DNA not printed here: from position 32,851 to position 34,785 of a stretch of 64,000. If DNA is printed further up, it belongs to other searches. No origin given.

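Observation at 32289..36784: DprE1/DprE2-like epimerase pair with a GT-C glycosyltransferase in an alphaproteobacterial-type genome: a candidate polyprenyl-phospho-D-arabinofuranose pathway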

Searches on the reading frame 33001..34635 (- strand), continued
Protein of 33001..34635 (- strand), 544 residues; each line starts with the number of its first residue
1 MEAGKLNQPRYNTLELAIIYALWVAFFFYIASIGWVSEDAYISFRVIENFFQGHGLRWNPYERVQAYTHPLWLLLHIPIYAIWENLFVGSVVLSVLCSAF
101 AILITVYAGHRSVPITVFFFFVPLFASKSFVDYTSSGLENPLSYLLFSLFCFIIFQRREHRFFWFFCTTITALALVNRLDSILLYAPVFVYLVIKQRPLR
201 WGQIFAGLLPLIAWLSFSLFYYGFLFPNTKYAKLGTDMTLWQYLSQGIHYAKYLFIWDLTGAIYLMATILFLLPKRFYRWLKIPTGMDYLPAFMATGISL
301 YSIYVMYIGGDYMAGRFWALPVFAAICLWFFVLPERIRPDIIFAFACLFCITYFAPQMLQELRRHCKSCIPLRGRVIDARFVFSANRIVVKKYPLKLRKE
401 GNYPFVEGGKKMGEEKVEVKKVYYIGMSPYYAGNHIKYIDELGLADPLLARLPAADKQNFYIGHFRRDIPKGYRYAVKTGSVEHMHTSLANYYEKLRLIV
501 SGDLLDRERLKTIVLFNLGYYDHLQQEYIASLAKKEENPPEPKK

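Call 29: fold_search(model_id=the predicted structure, library=pdb)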
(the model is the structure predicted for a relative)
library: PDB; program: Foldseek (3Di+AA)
matches with E <= 10: 169; with E <= 0.001: 3
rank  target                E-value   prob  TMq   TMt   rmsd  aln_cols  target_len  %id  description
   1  9dlf_C                9.5e-13  1.00  0.65  0.59   7.7       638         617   17  Arabinosyltransferase AftB in complex with Fab_B3 (released 2025-06-25)
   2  9dlh                  2.4e-11  1.00  0.69  0.63   6.4       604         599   18  donor substrate analog-bound AftB (released 2025-06-25)
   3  6ftg_5                6.1e-04  1.00  0.41  0.36  17.8       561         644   10  Subtomogram average of OST-containing ribosome-translocon complexes from canine rough microsomal membranes (released 2018-03-21)
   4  5f15                  1.1e-03  1.00  0.49  0.49   9.8       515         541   10  Crystal Structure of ArnT from Cupriavidus metallidurans bound to Undecaprenyl phosphate (released 2016-02-17)
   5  9s6u_A                1.6e-03  1.00  0.43  0.43  11.4       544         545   15  Ternary cryo-EM structure of human ALG9 with Dol25-PP-GlcNAc2Man8, Dol25-P-Man and Fab (released 2026-03-18)
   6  9s6s_A                1.7e-03  1.00  0.42  0.42  11.3       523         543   14  Ternary cryo-EM structure of human ALG9 with Dol25-PP-GlcNAc2Man6, Dol25-P-Man and Fab (released 2026-03-18)
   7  5ezm                  3.3e-03  1.00  0.49  0.49   9.3       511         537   12  Crystal Structure of ArnT from Cupriavidus metallidurans in the apo state (released 2016-02-17)
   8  7bvf_A                9.5e-03  1.00  0.37  0.20  14.5       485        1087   10  Cryo-EM structure of Mycobacterium tuberculosis arabinosyltransferase EmbA-EmbB-AcpM2 in complex with ethambutol (released 2020-04-29)
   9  9s6t_A                1.9e-02  1.00  0.42  0.46   7.4       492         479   11  Ternary cryo-EM structure of chicken ALG12 with Dol25-PP-GlcNAc2Man7, Dol25-P-Man, and Fab (released 2026-03-18)
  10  9wno_A                4.5e-02  0.97  0.29  0.37  13.7       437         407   14  Cryo-EM structure of Candida glabrata GPI mannosyltransferase I bound to Dol-P-Man (released 2025-12-03)
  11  7zlh_A                4.9e-02  0.97  0.36  0.32  10.5       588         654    8  Cryo-EM structure of C-mannosyltransferase CeDPY19, in apo state, bound to CMT2-Fab and anti-Fab nanobody (released 2023-01-11)
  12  7bvc_A                5.1e-02  1.00  0.41  0.23  11.1       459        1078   11  Cryo-EM structure of Mycobacterium smegmatis arabinosyltransferase EmbA-EmbB-AcpM2 in complex with ethambutol (released 2020-04-29)
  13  7zlg_A                5.1e-02  0.98  0.38  0.33  10.3       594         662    7  Cryo-EM structure of C-mannosyltransferase CeDPY19, in complex with acceptor peptide and bound to CMT2-Fab and anti-Fa (released 2023-01-11)
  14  7w72_U                5.3e-02  0.95  0.28  0.35  13.5       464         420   12  Structure of a human glycosylphosphatidylinositol (GPI) transamidase (released 2022-02-16)
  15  6x0o                  5.6e-02  0.99  0.36  0.21  12.8       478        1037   10  Single-Particle Cryo-EM Structure of Arabinosyltransferase EmbB from Mycobacterium smegmatis (released 2020-06-10)
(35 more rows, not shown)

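Call 34: list_cluster_members(proteins=[P0021, P0024, P0028, P0029, P0015, P0059, P0062, P0070, P0003, P0004])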
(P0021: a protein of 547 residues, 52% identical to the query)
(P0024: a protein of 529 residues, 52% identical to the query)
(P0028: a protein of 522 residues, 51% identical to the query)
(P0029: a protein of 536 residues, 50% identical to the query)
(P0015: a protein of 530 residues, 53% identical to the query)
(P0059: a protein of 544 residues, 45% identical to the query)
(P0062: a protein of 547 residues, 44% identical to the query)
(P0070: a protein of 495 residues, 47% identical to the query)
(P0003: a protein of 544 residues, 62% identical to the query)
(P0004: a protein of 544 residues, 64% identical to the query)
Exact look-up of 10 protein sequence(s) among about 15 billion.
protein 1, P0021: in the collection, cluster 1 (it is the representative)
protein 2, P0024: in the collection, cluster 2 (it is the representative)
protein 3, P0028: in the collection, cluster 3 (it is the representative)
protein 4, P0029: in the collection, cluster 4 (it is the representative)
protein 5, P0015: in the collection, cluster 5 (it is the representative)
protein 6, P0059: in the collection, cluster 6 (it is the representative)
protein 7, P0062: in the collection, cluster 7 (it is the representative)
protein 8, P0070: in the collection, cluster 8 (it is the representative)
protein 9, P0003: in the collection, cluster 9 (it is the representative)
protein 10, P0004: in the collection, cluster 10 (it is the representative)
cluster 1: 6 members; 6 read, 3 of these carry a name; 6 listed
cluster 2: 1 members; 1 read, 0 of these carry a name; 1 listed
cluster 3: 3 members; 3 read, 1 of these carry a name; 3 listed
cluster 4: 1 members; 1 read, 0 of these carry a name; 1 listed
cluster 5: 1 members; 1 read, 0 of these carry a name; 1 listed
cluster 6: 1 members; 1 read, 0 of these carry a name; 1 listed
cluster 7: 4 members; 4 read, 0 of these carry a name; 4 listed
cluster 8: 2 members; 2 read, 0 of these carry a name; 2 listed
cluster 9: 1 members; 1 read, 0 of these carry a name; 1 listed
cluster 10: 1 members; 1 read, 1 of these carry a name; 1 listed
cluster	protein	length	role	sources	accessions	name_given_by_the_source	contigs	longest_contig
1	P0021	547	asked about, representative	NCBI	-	-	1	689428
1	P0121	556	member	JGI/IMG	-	arabinofuranosyltransferase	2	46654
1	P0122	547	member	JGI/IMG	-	arabinofuranosyltransferase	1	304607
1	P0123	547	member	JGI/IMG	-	arabinofuranosyltransferase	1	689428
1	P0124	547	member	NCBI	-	-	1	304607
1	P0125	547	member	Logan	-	-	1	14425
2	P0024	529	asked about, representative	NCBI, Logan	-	-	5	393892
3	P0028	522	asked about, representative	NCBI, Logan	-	-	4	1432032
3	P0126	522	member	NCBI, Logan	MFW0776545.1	MAG: hypothetical protein ACN2B6_02355 [Rickettsiales bacterium]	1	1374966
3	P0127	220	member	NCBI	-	-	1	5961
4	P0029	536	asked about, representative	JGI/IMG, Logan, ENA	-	-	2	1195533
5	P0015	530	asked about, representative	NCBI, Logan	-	-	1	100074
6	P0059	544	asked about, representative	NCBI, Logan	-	-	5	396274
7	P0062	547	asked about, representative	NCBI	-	-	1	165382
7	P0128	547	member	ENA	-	-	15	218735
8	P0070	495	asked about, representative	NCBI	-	-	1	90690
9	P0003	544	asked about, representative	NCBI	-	-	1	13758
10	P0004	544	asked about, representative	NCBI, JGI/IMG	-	arabinofuranosyltransferase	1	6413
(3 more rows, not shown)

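Call 49: find_encoding_contigs(protein=P0028, flank=10000, max_places=2)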
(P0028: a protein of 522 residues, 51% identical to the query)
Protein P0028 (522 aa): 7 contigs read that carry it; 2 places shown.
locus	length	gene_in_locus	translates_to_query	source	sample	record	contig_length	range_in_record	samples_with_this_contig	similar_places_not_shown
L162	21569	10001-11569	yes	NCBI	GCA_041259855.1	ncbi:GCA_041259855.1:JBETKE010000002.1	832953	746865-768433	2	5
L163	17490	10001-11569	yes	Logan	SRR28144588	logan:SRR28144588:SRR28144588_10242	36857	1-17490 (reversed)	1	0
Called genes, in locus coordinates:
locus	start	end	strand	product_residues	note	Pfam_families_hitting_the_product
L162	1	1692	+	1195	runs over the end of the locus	PF05231:MASE1, PF03924:CHASE, PF08448:PAS_4, PF00512:HisKA, PF02518:HATPase_c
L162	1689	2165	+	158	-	PF00072:Response_reg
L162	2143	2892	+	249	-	PF00512:HisKA (weak), PF02518:HATPase_c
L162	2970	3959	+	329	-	PF00072:Response_reg, PF00990:GGDEF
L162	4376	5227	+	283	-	PF00795:CN_hydrolase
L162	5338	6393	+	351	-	PF04371:PAD_porph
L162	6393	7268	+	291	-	PF03631:Virul_fac_BrkB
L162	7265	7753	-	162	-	PF01478:Peptidase_A24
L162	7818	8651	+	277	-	PF02129:Peptidase_S15 (faint), PF20434:BD-FAE (faint), PF12146:Hydrolase_4, PF00561:Abhydrolase_1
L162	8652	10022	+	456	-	PF01565:FAD_binding_4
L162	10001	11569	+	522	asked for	-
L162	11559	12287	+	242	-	PF00106:adh_short, PF08659:KR (weak), PF13561:adh_short_C2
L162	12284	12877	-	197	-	PF21176:RecR_HhH, PF02132:RecR_ZnF (weak), PF01751:Toprim, PF13662:Toprim_4, PF21175:RecR_C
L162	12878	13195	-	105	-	PF02575:YbaB_DNA_bd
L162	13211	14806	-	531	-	PF05496:RuvB_N (faint), PF13177:DNA_pol3_delta2, PF00004:AAA, PF13401:AAA_22 (faint), PF22608:DNAX_ATPase_lid, PF12169:DNA_pol3_gamma3, PF12362:DUF3646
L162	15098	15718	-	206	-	PF06055:ExoD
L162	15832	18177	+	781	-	PF13491:FtsK_4TM, PF17854:FtsK_alpha, PF01580:FtsK_SpoIIIE, PF09397:FtsK_gamma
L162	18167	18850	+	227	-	PF03548:LolA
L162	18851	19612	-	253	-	-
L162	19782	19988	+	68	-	PF06620:DUF1150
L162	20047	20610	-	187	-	PF28530:DUF8426 (weak)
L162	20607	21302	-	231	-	PF00733:Asn_synthase (weak), PF06508:QueC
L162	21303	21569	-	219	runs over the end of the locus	PF04055:Radical_SAM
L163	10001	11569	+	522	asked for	-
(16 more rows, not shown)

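Call 50: find_encoding_contigs(protein=P0059, flank=10000, max_places=2)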
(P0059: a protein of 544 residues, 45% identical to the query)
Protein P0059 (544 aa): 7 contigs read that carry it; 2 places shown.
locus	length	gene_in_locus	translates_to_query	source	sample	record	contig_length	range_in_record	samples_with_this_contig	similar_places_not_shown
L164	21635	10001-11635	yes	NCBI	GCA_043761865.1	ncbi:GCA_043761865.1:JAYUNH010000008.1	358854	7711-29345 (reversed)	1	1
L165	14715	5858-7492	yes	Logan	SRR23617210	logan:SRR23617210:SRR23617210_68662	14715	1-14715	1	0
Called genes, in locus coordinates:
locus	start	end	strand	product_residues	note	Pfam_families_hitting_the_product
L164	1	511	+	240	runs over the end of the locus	PF00072:Response_reg, PF00486:Trans_reg_C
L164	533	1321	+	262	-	PF07277:SapC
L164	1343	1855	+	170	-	PF06445:GyrI-like, PF14526:Cass2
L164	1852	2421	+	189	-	PF02441:Flavoprotein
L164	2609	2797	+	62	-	-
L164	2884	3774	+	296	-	PF00795:CN_hydrolase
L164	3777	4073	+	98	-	-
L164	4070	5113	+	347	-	PF04371:PAD_porph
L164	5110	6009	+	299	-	PF03631:Virul_fac_BrkB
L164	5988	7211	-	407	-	-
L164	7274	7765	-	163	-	PF01478:Peptidase_A24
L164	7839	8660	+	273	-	PF20434:BD-FAE (faint), PF00561:Abhydrolase_1 (weak), PF12146:Hydrolase_4, PF00326:Peptidase_S9 (weak)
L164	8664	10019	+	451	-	PF01565:FAD_binding_4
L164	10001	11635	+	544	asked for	-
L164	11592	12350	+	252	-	PF00106:adh_short, PF13561:adh_short_C2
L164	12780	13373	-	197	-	PF21176:RecR_HhH, PF02132:RecR_ZnF, PF01751:Toprim, PF13662:Toprim_4, PF21175:RecR_C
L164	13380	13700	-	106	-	PF02575:YbaB_DNA_bd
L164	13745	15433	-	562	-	PF05496:RuvB_N (faint), PF13177:DNA_pol3_delta2, PF00004:AAA, PF13401:AAA_22 (faint), PF22608:DNAX_ATPase_lid, PF12169:DNA_pol3_gamma3, PF12362:DUF3646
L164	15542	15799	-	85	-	-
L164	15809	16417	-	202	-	-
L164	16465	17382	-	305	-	-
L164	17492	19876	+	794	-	PF13491:FtsK_4TM, PF17854:FtsK_alpha, PF01580:FtsK_SpoIIIE, PF09397:FtsK_gamma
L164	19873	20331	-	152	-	-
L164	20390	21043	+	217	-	PF03548:LolA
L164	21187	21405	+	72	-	PF06620:DUF1150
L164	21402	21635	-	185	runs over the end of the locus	-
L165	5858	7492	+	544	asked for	-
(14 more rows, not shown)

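Call 51: find_encoding_contigs(protein=P0091, flank=10000, max_places=2)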
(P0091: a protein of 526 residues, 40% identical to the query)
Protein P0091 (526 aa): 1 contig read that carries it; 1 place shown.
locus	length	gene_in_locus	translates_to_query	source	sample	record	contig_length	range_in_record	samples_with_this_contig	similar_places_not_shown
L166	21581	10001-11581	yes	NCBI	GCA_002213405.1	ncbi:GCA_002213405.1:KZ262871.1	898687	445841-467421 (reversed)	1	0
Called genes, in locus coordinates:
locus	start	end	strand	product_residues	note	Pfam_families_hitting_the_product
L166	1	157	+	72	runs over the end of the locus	-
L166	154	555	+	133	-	-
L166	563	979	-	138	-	-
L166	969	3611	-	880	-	PF08751:TrwC, PF13245:AAA_19, PF13604:AAA_30, PF01443:Viral_helicase1 (faint), PF22232:TraI_hel_assoc_N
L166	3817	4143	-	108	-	-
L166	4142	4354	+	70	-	-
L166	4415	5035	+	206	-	-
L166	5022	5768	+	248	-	-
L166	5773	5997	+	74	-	-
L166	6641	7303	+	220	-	PF01656:CbiA, PF07015:VirC1, PF09140:MipZ, PF10609:ParA, PF13614:AAA_31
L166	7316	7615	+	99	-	-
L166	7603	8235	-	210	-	PF05732:RepL (weak)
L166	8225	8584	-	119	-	-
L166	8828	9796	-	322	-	-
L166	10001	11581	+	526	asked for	-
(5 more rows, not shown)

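Call 63: search_protein_representatives(protein=window:33001-34635:-)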
Query: 544 residues. Proteins with E-value up to 0.001 (for the whole library): 12350; up to 1e-10: 5510; up to 1e-30: 2787. The best 150 are listed.
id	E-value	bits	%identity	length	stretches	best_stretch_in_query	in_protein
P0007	6.7e-193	658.8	53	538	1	5-538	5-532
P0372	1.2e-115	403.8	41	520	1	27-529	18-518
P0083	4.2e-111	388.8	42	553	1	10-535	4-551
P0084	2.8e-110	386.1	42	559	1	32-535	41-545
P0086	7.6e-109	381.3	43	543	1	31-527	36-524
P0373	6.5e-108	378.3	41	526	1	17-537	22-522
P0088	6.6e-108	378.3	43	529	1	21-529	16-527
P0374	1.6e-107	377.0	42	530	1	15-531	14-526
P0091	3.7e-106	372.5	41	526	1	11-530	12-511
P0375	3.5e-105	369.3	38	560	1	7-531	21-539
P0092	7.3e-104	364.9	41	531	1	20-542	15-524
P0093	3.0e-103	362.9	40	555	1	15-535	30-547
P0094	8.4e-103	361.4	41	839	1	29-531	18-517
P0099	3.2e-101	356.2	40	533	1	16-525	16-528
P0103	1.5e-100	354.0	40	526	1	16-518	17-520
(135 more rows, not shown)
